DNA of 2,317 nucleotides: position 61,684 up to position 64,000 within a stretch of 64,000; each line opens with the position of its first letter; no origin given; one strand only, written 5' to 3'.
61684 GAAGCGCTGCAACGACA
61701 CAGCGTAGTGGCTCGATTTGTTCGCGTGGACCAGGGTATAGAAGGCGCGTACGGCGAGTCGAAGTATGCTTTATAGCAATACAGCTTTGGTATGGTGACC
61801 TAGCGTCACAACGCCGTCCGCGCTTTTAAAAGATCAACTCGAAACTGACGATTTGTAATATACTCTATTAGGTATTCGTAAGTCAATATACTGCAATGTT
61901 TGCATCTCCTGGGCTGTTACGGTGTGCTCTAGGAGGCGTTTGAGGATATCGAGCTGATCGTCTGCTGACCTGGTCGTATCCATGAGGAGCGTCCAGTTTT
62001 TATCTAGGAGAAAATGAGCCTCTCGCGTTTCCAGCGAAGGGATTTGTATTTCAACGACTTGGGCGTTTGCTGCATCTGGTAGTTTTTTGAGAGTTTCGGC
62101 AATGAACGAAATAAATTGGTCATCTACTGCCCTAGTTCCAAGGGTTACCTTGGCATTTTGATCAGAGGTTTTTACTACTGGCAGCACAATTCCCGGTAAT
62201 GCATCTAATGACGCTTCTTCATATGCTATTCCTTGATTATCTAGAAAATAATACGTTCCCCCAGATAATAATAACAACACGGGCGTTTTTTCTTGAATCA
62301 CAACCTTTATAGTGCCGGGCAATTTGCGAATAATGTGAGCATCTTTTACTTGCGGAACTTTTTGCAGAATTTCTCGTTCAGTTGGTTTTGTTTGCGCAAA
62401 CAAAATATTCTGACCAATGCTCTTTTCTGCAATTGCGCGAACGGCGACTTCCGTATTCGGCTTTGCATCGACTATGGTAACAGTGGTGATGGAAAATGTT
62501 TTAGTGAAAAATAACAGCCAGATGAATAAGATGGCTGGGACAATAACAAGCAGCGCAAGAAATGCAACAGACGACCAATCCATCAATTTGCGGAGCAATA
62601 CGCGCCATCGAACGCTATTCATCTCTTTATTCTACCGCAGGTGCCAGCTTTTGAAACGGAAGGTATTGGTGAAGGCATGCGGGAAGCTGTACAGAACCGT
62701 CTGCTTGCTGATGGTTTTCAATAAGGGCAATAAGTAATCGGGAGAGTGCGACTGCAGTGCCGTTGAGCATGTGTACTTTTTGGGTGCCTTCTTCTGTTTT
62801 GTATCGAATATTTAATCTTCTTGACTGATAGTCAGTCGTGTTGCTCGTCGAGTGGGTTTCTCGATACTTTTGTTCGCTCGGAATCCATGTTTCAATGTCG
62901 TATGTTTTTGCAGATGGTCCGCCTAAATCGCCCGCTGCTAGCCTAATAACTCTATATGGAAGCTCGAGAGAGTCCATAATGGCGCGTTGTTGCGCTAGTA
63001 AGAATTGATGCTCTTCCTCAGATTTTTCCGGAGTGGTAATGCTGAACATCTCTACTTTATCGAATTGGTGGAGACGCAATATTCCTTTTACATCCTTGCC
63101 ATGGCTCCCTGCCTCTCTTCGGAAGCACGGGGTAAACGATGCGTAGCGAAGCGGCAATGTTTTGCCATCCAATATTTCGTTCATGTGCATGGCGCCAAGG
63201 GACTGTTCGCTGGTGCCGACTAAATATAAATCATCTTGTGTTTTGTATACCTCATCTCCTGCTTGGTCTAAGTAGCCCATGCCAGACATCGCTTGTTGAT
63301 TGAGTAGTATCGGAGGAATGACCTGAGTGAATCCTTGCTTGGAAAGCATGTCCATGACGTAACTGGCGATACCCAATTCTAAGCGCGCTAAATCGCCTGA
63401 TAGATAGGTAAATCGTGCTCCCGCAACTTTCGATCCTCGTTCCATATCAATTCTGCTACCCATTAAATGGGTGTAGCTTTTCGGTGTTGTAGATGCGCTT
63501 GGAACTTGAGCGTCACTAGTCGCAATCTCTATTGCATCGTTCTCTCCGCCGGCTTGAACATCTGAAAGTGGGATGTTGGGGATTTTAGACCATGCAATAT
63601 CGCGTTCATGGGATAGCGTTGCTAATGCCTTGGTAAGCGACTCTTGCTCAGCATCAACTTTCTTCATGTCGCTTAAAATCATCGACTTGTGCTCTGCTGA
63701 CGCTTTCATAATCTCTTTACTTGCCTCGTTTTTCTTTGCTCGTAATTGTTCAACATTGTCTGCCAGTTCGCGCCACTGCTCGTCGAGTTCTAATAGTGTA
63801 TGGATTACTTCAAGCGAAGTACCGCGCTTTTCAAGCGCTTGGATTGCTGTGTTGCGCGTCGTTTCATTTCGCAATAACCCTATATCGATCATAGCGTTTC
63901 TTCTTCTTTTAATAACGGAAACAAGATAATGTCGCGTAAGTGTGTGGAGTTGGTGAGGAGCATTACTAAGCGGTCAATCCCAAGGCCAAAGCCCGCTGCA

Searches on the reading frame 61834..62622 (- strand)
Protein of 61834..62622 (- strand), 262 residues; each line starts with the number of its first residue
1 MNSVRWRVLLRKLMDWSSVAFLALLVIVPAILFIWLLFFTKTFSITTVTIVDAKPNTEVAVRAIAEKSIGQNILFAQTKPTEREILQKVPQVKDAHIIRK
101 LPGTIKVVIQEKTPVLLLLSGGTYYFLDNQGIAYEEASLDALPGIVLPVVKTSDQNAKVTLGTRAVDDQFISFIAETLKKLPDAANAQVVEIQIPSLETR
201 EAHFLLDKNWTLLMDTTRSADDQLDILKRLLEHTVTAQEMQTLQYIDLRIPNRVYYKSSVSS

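Call 13: search_protein_families(library=pfam, proteins=[window:61834-62622:-], max_evalue=0.01)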
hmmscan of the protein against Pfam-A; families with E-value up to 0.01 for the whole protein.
window:61834-62622:- (262 aa): 2 families
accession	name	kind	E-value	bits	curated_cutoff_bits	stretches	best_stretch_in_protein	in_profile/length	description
PF08478.15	POTRA_1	-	5.3e-07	30.3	23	1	43-111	1-68/69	POTRA domain, FtsQ-type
PF03799.20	FtsQ_DivIB_C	-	3.3e-05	25.2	21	1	122-249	7-114/114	Cell division protein FtsQ/DivIB, C-terminal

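Call 14: find_related_loci(query=window:61834-62622:-, collection=genome_contigs, flank=4000)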
Query window:61834-62622:- (262 aa) in genome_contigs; peptide patterns used: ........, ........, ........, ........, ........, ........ (x = any residue, [..] = any of these).
92 stretches matched a pattern; 6 encode a relative of the query (tblastn E <= 1e-3); 6 distinct loci.
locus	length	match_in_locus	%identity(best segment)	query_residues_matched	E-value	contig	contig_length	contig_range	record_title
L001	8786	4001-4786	98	1-262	9e-174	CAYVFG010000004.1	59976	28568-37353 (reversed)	MAG TPA_asm: uncultured Candidatus Saccharibacteria bacterium isolate SRP193066_co1_226 genome assembly, contig: NODE_57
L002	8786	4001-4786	76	1-262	7e-136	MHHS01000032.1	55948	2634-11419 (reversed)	MAG: Candidatus Andersenbacteria bacterium RIFCSPHIGHO2_12_FULL_45_11b rifcsphigho2_12_scaffold_451, whole genome shotgu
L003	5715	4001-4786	79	1-262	3e-128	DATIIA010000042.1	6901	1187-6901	MAG TPA_asm: Candidatus Andersenbacteria bacterium isolate SMAG_U15652 k141_576476, whole genome shotgun sequence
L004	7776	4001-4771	62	1-257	1e-113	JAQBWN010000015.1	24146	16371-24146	MAG: bacterium isolate casp150-mb.232 NODE_5554_length_24146_cov_0.080093, whole genome shotgun sequence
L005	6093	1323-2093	59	1-257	9e-107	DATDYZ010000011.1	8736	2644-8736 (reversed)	MAG TPA_asm: Candidatus Andersenbacteria bacterium isolate SMAG_U8178 k141_2035323, whole genome shotgun sequence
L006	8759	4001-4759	52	5-257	3e-87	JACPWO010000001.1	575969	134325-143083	MAG: Candidatus Andersenbacteria bacterium isolate NC_groundwater_813_Pr1_B-0.1um_46_36 Montesol18_Bp1_scaffold_227540,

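Call 26: find_related_loci(query=A1, collection=metagenome_contigs, flank=2500)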
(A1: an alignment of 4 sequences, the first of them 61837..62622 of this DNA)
Query A1 (262 aa) in metagenome_contigs; peptide patterns used: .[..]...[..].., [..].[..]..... (x = any residue, [..] = any of these).
600 stretches matched a pattern, but none encodes a relative of the query by tblastn (E <= 1e-3).
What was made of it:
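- Tried and rejected: Metagenome scan with an FtsQ alignment (call 26).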

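Call 27: find_homologous_proteins(query=window:61837-62622:-, max_evalue=1e-30)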
Query window:61837-62622:- (262 aa): 167 proteins with E <= 1e-30 among 2046 candidates; the best 120 are listed.
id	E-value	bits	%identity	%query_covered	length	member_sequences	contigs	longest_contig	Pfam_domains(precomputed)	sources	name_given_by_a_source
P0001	1.1e-162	557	100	100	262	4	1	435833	PF08478.16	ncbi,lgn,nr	ncbi:MAG: FtsQ-type POTRA domain-containing protein [Candidatus Andersenbacteria bacterium]|nr:FtsQ-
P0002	7.3e-145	499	89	100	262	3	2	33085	PF08478.16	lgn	-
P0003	6.9e-139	479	85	100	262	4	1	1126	PF08478.16,PF03799.21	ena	-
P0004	5.1e-134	463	79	100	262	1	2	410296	PF08478.16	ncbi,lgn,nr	ncbi:MAG TPA: FtsQ-type POTRA domain-containing protein [Candidatus Andersenbacteria bacterium]|nr:F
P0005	2.9e-125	435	76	100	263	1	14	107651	PF08478.16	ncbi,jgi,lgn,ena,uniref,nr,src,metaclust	ncbi:MAG: hypothetical protein A3E36_03140 [Candidatus Andersenbacteria bacterium RIFCSPHIGHO2_12_FU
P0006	4.2e-120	418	71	100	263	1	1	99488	PF08478.16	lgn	-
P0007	1.9e-109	383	68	97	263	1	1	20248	PF08478.16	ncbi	-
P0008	1.4e-107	377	64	98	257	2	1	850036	PF08478.16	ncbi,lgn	-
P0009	1.4e-107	377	63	100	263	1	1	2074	PF08478.16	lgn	-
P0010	9.1e-106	371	62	100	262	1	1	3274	PF08478.16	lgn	-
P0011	1.1e-105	371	63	98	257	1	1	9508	PF08478.16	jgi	jgi:cell division septal protein FtsQ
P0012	3.2e-105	369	62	98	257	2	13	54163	PF08478.16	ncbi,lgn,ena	-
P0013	8.2e-105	368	63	98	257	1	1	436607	PF08478.16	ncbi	-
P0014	2.9e-104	366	64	98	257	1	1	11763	PF08478.16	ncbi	-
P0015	5.7e-104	365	62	98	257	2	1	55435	PF08478.16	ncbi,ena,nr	ncbi:MAG: FtsQ-type POTRA domain-containing protein [bacterium]|nr:FtsQ-type POTRA domain-containing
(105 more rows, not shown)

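Call 28: find_encoding_contigs(protein=P0002, flank=2500, max_places=4)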
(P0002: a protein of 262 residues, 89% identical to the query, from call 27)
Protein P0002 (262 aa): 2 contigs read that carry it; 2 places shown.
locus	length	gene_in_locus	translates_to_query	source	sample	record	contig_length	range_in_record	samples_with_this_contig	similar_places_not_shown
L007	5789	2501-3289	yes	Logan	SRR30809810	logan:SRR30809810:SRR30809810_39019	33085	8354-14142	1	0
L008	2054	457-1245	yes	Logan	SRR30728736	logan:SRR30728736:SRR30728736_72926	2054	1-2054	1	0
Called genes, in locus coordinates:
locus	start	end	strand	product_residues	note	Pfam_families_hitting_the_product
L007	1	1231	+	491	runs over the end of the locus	PF01336:tRNA_anti-codon, PF00152:tRNA-synt_2, PF01409:tRNA-synt_2d (faint)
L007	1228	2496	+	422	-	PF02403:Seryl_tRNA_N, PF00587:tRNA-synt_2b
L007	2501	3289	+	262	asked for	PF08478:POTRA_1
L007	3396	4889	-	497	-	PF13231:PMT_2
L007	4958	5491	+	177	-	-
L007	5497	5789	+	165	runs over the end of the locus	PF04138:GtrA_DPMS_TM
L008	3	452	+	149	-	?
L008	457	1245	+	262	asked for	PF08478:POTRA_1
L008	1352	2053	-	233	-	?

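Call 29: find_encoding_contigs(protein=P0006, flank=2500, max_places=4)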
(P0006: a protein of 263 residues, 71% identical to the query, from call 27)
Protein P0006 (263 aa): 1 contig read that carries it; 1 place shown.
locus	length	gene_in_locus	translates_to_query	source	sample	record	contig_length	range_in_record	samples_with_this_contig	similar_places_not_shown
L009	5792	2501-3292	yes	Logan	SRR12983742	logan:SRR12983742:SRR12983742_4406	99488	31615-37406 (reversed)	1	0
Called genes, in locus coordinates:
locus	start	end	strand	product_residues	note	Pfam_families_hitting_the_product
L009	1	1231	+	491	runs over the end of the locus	PF01336:tRNA_anti-codon, PF00152:tRNA-synt_2, PF01409:tRNA-synt_2d (faint)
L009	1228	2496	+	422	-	PF02403:Seryl_tRNA_N, PF00587:tRNA-synt_2b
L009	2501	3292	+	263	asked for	PF08478:POTRA_1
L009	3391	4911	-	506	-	PF13231:PMT_2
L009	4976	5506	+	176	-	-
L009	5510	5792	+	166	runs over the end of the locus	PF04138:GtrA_DPMS_TM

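Call 30: find_encoding_contigs(protein=P0007, flank=2500, max_places=4)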
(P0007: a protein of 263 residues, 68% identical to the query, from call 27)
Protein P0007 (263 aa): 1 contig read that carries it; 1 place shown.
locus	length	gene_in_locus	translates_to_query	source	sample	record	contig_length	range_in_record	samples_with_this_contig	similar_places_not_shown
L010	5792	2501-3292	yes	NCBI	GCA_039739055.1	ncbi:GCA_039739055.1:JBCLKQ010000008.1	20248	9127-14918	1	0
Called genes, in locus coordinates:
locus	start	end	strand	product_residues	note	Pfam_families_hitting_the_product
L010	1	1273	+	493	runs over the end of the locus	PF01336:tRNA_anti-codon, PF00152:tRNA-synt_2, PF01409:tRNA-synt_2d (faint)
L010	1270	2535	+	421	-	PF02403:Seryl_tRNA_N, PF00587:tRNA-synt_2b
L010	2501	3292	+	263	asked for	PF08478:POTRA_1 (weak)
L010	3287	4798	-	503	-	PF13231:PMT_2 (weak)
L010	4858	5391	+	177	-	-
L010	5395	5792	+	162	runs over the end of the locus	PF04138:GtrA_DPMS_TM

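Call 31: find_encoding_contigs(protein=P0005, flank=2500, max_places=10)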
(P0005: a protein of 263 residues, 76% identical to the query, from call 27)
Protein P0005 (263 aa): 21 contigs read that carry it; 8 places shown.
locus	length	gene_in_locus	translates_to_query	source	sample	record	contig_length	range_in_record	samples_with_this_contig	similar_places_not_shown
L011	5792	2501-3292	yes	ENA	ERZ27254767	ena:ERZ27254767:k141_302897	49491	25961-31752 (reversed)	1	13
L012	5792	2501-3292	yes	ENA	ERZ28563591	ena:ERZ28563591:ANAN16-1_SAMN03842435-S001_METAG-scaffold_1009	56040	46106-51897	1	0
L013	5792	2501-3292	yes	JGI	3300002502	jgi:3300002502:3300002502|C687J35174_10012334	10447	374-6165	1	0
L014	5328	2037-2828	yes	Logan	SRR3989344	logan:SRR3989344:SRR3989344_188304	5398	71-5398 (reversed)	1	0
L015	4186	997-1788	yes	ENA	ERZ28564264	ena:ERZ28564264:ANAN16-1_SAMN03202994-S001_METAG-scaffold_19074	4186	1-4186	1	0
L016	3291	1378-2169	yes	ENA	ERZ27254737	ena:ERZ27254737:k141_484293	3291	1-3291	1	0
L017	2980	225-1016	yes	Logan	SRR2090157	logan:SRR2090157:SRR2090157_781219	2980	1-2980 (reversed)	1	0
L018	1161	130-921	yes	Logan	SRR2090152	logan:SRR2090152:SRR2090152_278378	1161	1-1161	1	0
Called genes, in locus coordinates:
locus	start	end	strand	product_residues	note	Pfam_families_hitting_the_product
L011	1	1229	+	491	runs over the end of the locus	PF01336:tRNA_anti-codon, PF00152:tRNA-synt_2, PF01409:tRNA-synt_2d (faint)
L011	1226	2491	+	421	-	PF02403:Seryl_tRNA_N, PF00587:tRNA-synt_2b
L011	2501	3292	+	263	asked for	PF08478:POTRA_1 (weak)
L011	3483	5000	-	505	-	PF13231:PMT_2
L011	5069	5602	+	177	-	-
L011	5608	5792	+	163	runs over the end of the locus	PF04138:GtrA_DPMS_TM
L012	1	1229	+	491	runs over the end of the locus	PF01336:tRNA_anti-codon, PF00152:tRNA-synt_2, PF01409:tRNA-synt_2d (faint)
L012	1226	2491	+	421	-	PF02403:Seryl_tRNA_N, PF00587:tRNA-synt_2b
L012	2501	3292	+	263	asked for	PF08478:POTRA_1 (weak)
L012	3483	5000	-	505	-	PF13231:PMT_2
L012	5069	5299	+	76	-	-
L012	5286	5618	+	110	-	-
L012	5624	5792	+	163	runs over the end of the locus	PF04138:GtrA_DPMS_TM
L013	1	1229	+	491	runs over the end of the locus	-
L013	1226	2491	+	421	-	-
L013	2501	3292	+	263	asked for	PF08478:POTRA_1 (weak)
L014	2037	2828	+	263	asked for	PF08478:POTRA_1 (weak)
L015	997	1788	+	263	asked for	PF08478:POTRA_1 (weak)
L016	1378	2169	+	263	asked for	PF08478:POTRA_1 (weak)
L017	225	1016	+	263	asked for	PF08478:POTRA_1 (weak)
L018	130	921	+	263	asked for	PF08478:POTRA_1 (weak)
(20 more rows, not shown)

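Call 34: find_encoding_contigs(protein=P0003, flank=2500, max_places=4)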
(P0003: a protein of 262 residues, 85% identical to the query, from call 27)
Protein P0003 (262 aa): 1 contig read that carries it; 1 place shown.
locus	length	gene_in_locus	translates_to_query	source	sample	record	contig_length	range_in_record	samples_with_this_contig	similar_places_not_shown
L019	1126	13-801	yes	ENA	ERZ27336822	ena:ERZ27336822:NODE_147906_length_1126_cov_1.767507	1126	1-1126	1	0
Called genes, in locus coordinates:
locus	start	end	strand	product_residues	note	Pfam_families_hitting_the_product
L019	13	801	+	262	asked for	PF08478:POTRA_1 (weak), PF03799:FtsQ_DivIB_C (faint)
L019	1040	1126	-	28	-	?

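Call 35: find_encoding_contigs(protein=P0004, flank=2500, max_places=4)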
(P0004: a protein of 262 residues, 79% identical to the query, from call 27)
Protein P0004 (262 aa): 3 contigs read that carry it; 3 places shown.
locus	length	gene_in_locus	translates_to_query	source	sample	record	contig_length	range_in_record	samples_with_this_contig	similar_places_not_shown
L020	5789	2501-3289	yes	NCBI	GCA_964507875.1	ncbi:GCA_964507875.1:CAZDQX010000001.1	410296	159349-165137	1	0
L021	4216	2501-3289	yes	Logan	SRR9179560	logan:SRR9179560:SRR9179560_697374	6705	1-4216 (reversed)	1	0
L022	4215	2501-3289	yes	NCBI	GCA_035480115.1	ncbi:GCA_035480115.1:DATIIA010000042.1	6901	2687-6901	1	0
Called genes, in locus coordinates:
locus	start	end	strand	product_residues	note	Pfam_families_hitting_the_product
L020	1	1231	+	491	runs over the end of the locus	PF01336:tRNA_anti-codon, PF00152:tRNA-synt_2, PF01409:tRNA-synt_2d (faint)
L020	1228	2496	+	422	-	PF02403:Seryl_tRNA_N, PF00587:tRNA-synt_2b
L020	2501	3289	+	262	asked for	PF08478:POTRA_1 (weak)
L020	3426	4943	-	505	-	PF13231:PMT_2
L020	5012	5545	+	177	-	-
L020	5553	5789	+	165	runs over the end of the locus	PF04138:GtrA_DPMS_TM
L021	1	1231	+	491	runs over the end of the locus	PF01336:tRNA_anti-codon, PF00152:tRNA-synt_2, PF01409:tRNA-synt_2d (faint)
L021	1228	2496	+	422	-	PF02403:Seryl_tRNA_N, PF00587:tRNA-synt_2b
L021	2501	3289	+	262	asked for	PF08478:POTRA_1 (weak)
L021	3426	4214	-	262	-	?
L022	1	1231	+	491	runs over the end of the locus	PF01336:tRNA_anti-codon, PF00152:tRNA-synt_2, PF01409:tRNA-synt_2d (faint)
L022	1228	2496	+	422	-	PF02403:Seryl_tRNA_N, PF00587:tRNA-synt_2b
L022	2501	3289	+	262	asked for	PF08478:POTRA_1 (weak)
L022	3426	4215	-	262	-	?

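Call 36: list_cluster_members(proteins=[P0001, P0002, P0003])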
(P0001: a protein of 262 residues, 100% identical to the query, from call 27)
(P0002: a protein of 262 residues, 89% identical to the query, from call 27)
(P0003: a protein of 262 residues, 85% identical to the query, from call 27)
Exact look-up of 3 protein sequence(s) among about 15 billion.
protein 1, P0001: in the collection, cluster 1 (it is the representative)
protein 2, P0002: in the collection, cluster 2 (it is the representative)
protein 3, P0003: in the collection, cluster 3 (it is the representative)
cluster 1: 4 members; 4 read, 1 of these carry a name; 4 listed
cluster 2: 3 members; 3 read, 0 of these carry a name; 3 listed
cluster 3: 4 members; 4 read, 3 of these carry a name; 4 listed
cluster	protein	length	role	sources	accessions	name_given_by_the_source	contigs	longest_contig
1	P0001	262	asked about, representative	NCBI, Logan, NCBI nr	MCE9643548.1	MAG: FtsQ-type POTRA domain-containing protein [Candidatus Andersenbacteria bacterium] | FtsQ-type POTRA domain-containing protein [Candidatus Andersenbacteria bacterium]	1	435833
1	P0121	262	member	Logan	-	-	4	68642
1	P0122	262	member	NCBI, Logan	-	-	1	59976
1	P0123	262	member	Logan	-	-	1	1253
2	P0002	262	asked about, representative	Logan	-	-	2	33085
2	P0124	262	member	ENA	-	-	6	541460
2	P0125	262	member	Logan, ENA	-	-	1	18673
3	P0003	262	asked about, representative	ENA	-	-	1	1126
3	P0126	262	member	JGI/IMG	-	cell division septal protein FtsQ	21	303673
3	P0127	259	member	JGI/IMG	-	cell division septal protein FtsQ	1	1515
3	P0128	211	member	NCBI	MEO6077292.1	MAG: FtsQ-type POTRA domain-containing protein, partial [Candidatus Andersenbacteria ...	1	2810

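Call 37: find_encoding_contigs(protein=P0121, flank=2500, max_places=5)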
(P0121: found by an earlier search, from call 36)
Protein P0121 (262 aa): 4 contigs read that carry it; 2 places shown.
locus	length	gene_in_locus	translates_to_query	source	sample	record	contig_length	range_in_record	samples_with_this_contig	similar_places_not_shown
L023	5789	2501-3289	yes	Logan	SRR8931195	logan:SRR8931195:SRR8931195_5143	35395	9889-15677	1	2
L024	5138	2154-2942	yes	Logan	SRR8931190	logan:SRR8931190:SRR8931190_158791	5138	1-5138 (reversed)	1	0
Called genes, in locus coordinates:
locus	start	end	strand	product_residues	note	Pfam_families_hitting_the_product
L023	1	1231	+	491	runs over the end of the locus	PF01336:tRNA_anti-codon, PF00152:tRNA-synt_2, PF01409:tRNA-synt_2d (faint)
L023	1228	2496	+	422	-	PF02403:Seryl_tRNA_N, PF00587:tRNA-synt_2b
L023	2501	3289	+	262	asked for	PF08478:POTRA_1 (weak)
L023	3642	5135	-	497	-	PF13231:PMT_2 (weak)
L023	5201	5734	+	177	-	-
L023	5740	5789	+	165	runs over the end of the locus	PF04138:GtrA_DPMS_TM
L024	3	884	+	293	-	?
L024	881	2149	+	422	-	PF02403:Seryl_tRNA_N, PF00587:tRNA-synt_2b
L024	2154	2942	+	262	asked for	PF08478:POTRA_1 (weak)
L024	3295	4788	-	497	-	PF13231:PMT_2 (weak)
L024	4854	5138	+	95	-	?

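Call 38: find_encoding_contigs(protein=P0124, flank=2500, max_places=6)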
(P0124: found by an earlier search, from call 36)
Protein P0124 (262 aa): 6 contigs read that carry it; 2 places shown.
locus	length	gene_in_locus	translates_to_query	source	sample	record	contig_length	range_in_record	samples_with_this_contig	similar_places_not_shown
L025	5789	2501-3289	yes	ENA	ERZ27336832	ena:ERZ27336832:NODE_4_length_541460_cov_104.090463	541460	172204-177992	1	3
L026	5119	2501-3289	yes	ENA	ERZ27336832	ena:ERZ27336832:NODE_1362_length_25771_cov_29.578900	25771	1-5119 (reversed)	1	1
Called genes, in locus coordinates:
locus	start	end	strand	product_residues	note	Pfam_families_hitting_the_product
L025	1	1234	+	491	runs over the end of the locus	PF01336:tRNA_anti-codon, PF00152:tRNA-synt_2, PF01409:tRNA-synt_2d (faint)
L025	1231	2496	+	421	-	PF02403:Seryl_tRNA_N, PF00587:tRNA-synt_2b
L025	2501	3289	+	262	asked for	PF08478:POTRA_1 (weak)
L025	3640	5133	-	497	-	PF13231:PMT_2 (weak)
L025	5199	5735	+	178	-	-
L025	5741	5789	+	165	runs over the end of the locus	PF04138:GtrA_DPMS_TM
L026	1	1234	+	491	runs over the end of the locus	PF01336:tRNA_anti-codon, PF00152:tRNA-synt_2, PF01409:tRNA-synt_2d (faint)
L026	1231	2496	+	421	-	PF02403:Seryl_tRNA_N, PF00587:tRNA-synt_2b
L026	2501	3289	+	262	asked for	PF08478:POTRA_1 (weak)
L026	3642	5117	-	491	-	?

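Call 39: find_encoding_contigs(protein=P0126, flank=2500, max_places=10)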
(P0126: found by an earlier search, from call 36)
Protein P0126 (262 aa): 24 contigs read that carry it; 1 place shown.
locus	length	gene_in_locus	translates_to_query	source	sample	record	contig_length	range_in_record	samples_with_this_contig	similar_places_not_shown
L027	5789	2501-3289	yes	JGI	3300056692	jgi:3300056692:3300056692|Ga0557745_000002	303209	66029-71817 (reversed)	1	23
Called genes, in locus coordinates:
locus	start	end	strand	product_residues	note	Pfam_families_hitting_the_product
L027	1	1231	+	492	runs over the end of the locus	PF01336:tRNA_anti-codon, PF00152:tRNA-synt_2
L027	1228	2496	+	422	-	PF02403:Seryl_tRNA_N, PF00587:tRNA-synt_2b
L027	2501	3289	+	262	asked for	PF08478:POTRA_1 (weak)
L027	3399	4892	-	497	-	PF13231:PMT_2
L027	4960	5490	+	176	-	-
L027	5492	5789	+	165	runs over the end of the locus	PF04138:GtrA_DPMS_TM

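Call 78: find_encoding_contigs(protein=P0125, flank=1500, max_places=3)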
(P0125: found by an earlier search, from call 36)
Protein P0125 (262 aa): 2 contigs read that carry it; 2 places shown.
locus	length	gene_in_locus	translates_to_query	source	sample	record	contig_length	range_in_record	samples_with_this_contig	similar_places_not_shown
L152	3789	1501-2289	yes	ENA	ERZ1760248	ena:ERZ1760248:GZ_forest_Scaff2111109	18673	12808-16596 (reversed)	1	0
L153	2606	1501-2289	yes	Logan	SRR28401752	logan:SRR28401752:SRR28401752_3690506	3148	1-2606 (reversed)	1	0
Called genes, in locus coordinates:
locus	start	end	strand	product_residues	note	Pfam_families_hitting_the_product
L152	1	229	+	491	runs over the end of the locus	PF01336:tRNA_anti-codon, PF00152:tRNA-synt_2, PF01409:tRNA-synt_2d (faint)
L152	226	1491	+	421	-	PF02403:Seryl_tRNA_N, PF00587:tRNA-synt_2b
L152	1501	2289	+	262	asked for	PF08478:POTRA_1 (weak)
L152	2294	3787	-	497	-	PF13231:PMT_2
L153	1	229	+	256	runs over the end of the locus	?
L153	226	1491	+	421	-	PF02403:Seryl_tRNA_N, PF00587:tRNA-synt_2b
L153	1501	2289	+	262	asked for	PF08478:POTRA_1 (weak)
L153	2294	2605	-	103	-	?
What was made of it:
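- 61834..62622 (-): ftsQ, last gene of a tRNA-synt_2 aaRS gene - serS - ftsQ run on the minus strand. The same gene order appears in all relatives (calls 28-31, 35, 37-39, 78).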

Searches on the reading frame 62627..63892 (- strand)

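Call 13: search_protein_families(library=pfam, proteins=[window:62627-63892:-], max_evalue=0.01)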
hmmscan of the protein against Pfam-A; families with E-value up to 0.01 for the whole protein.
window:62627-63892:- (421 aa): 2 families
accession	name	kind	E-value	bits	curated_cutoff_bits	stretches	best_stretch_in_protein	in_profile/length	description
PF00587.30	tRNA-synt_2b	-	4e-35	121.9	29.3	1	219-394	8-179/179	tRNA synthetase class II core domain (G, H, P, S and T)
PF02403.27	Seryl_tRNA_N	-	3.5e-18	66.2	28.2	1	1-108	1-108/108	Seryl-tRNA synthetase N-terminal domain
